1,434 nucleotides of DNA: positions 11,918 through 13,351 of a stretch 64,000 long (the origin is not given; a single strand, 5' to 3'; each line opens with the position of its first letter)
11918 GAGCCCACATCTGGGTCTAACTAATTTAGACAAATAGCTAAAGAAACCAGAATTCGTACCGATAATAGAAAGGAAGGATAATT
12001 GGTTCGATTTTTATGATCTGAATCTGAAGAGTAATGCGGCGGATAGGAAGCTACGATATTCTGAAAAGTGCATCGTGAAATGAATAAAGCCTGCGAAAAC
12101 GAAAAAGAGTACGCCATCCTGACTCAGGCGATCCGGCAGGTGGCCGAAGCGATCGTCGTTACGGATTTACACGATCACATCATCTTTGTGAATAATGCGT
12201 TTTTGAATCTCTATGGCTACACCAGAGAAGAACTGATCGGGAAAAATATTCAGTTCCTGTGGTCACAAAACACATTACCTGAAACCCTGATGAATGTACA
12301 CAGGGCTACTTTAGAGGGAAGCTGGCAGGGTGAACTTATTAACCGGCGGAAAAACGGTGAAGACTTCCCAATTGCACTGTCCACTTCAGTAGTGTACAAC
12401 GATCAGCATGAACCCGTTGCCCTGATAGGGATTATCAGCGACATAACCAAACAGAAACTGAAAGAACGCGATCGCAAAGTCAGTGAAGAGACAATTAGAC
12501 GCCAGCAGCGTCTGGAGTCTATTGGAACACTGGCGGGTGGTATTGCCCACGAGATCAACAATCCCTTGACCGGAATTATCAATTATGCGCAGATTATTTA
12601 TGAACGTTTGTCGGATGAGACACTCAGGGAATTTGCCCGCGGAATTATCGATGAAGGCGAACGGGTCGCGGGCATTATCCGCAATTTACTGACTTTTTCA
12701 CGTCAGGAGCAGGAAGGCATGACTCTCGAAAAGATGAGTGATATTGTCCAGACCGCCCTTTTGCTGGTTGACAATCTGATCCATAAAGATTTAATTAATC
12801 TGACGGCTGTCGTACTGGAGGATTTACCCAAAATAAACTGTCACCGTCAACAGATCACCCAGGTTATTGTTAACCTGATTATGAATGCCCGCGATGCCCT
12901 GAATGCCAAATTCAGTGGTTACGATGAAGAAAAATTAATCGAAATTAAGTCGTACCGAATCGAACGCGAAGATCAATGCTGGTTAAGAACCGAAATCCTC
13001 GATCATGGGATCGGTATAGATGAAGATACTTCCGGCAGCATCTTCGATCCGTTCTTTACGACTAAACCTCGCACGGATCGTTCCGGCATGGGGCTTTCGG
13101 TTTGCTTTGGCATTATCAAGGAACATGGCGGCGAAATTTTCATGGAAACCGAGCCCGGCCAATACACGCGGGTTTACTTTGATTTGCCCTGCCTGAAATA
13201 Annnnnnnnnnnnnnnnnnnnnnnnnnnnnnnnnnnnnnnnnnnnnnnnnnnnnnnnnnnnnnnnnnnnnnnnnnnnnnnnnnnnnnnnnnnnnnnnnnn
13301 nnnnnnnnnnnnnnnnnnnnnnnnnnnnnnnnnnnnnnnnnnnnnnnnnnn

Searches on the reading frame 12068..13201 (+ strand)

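Call 9: search_protein_families(library=ncbifam, proteins=[window:12068-13201:+])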
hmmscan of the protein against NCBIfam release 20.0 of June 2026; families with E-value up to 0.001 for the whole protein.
window:12068-13201:+ (377 aa): 77 families (the best 25 are shown)
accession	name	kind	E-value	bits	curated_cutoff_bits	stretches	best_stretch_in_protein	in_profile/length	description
NF008468.0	PRK11360.1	equivalog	1.7e-67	228.2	646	1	21-375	273-608/616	two-component system sensor histidine kinase AtoS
NF047466.1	hybrid_RR_LvrB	exception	9e-61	206.1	500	1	128-375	128-376/377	hybrid histidine kinase/response regulator LvrB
NF010076.0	PRK13557.1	subfamily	1.6e-52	178.7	631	1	10-374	24-393/540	histidine kinase famiy protein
NF052574.1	HisKinEspCMyxo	equivalog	1.1e-48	166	1200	1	13-367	281-629/785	serine histidine kinase EspC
NF046020.1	HisKinCckABruc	equivalog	2.4e-47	161.4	1000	1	133-369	461-701/868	cell cycle histidine kinase CckA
NF052573.1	HisKinEspAMyxo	equivalog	8.4e-45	153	1400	1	21-366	259-602/755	serine histidine kinase EspA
NF010411.0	PRK13837.1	equivalog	3.2e-39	134.6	647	1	123-375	421-675/828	two-component system VirA-like sensor kinase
NF007688.0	PRK10364.1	equivalog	7.8e-38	130.4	479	1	117-375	206-451/460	two-component system sensor histidine kinase ZraS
TIGR02938.1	nifL_nitrog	equivalog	1.4e-35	122.7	242.45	2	17-134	5-123/494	nitrogen fixation negative regulator NifL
NF046026.1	HisKinCckACaul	equivalog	1.4e-34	119.3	1000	1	136-365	286-522/678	cell cycle histidine kinase CckA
NF041777.1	sens_FixL_Rhizob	equivalog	3e-33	115.2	850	1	20-374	127-480/485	sensor protein FixL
NF033092.0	HK_WalK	equivalog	1.3e-29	103.2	725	1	10-375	252-594/594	cell wall metabolism sensor histidine kinase WalK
NF038348.1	T2SS_HK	subfamily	1.1e-28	100.1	450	1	194-374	405-572/574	histidine kinase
NF053867.1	SprKinKinDBac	equivalog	1.8e-28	99.3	775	1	136-375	270-497/500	sporulation kinase KinD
NF047497.1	HK_LIC_12097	equivalog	1e-27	96.8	500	1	108-374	113-365/367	LIC_12097 family sensor histidine kinase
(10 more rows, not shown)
